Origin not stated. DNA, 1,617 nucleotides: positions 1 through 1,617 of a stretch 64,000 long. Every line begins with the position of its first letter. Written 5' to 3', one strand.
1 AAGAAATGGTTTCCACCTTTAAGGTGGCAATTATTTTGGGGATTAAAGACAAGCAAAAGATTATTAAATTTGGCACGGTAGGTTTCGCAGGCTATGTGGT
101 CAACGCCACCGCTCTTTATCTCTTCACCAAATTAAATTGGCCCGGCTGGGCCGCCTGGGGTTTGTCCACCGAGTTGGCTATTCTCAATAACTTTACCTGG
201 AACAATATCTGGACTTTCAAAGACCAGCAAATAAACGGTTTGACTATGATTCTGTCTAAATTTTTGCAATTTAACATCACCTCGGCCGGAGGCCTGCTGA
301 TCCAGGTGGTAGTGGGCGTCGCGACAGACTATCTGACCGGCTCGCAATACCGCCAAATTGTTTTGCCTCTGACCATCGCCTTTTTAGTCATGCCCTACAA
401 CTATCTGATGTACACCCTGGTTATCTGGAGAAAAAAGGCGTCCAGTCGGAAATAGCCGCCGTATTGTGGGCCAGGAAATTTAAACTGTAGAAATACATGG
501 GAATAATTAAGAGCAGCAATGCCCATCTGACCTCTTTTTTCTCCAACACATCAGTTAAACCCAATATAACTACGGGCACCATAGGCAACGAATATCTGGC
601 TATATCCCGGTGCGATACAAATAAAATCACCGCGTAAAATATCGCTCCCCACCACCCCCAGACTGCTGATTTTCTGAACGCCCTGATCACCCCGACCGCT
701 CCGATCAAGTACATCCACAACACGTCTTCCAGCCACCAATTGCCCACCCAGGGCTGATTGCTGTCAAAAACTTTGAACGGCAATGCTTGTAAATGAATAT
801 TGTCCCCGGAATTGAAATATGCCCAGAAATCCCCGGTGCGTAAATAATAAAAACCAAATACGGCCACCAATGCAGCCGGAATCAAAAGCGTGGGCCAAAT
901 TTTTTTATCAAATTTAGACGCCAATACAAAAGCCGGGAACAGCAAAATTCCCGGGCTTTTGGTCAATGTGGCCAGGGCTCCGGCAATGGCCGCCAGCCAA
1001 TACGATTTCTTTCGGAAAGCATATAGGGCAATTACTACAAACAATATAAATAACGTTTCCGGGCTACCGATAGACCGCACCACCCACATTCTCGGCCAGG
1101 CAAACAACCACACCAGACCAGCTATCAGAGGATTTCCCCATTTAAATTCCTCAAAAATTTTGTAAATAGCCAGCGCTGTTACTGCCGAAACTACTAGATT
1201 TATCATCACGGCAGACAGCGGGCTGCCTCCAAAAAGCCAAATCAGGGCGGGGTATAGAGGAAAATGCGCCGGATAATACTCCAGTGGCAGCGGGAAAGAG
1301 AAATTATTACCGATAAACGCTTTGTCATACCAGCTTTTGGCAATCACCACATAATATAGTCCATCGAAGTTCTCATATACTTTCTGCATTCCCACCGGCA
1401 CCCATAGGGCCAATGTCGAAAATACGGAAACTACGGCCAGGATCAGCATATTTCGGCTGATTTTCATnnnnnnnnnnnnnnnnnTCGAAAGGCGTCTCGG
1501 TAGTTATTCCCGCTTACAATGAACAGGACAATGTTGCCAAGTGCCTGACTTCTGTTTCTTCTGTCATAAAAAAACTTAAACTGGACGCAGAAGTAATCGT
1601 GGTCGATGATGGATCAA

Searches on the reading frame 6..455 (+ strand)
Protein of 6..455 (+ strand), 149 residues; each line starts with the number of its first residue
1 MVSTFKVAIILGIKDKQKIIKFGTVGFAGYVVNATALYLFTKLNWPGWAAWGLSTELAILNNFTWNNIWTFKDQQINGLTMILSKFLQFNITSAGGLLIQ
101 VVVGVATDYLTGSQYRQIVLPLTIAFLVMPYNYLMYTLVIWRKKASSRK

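Call 3: search_protein_families(library=pfam, proteins=[window:6-455:+], max_evalue=0.01)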
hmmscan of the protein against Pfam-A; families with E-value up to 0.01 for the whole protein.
window:6-455:+ (149 aa): 1 family
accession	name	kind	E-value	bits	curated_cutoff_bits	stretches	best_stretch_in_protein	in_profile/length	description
PF04138.20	GtrA_DPMS_TM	-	1.3e-16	61.2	26.1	1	21-141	1-117/117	GtrA/DPMS, transmembrane domain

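Call 4: search_protein_families(library=ncbifam, proteins=[window:6-455:+], max_evalue=0.01)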
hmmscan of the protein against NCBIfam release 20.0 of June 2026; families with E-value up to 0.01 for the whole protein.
window:6-455:+ (149 aa): 0 families

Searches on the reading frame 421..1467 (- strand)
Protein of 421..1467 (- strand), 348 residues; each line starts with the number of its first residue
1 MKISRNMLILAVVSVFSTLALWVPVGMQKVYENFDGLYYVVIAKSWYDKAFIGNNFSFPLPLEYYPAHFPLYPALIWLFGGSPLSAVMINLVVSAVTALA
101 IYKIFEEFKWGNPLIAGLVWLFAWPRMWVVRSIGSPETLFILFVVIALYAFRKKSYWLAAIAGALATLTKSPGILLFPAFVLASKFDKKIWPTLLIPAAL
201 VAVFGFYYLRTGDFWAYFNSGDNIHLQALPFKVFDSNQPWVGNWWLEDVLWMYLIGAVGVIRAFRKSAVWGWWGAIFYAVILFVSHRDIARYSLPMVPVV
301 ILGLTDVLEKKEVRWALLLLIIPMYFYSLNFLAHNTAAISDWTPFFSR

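Call 3: search_protein_families(library=pfam, proteins=[window:421-1467:-], max_evalue=0.01)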
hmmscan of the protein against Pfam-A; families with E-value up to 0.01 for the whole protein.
window:421-1467:- (348 aa): 1 family
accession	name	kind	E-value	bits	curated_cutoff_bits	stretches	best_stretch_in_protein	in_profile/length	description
PF13231.12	PMT_2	-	5.6e-05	23.8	26.1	1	77-203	15-154/160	Dolichyl-phosphate-mannose-protein mannosyltransferase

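Call 4: search_protein_families(library=ncbifam, proteins=[window:421-1467:-], max_evalue=0.01)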
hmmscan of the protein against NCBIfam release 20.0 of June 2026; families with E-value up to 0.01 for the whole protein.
window:421-1467:- (348 aa): 1 family
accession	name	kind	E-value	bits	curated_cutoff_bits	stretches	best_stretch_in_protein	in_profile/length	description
NF046093.1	AZOBR_p60025_fam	subfamily_domain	7e-15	54.9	150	1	34-200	62-227/232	AZOBR_p60025 family cell surface glycopolymer formation protein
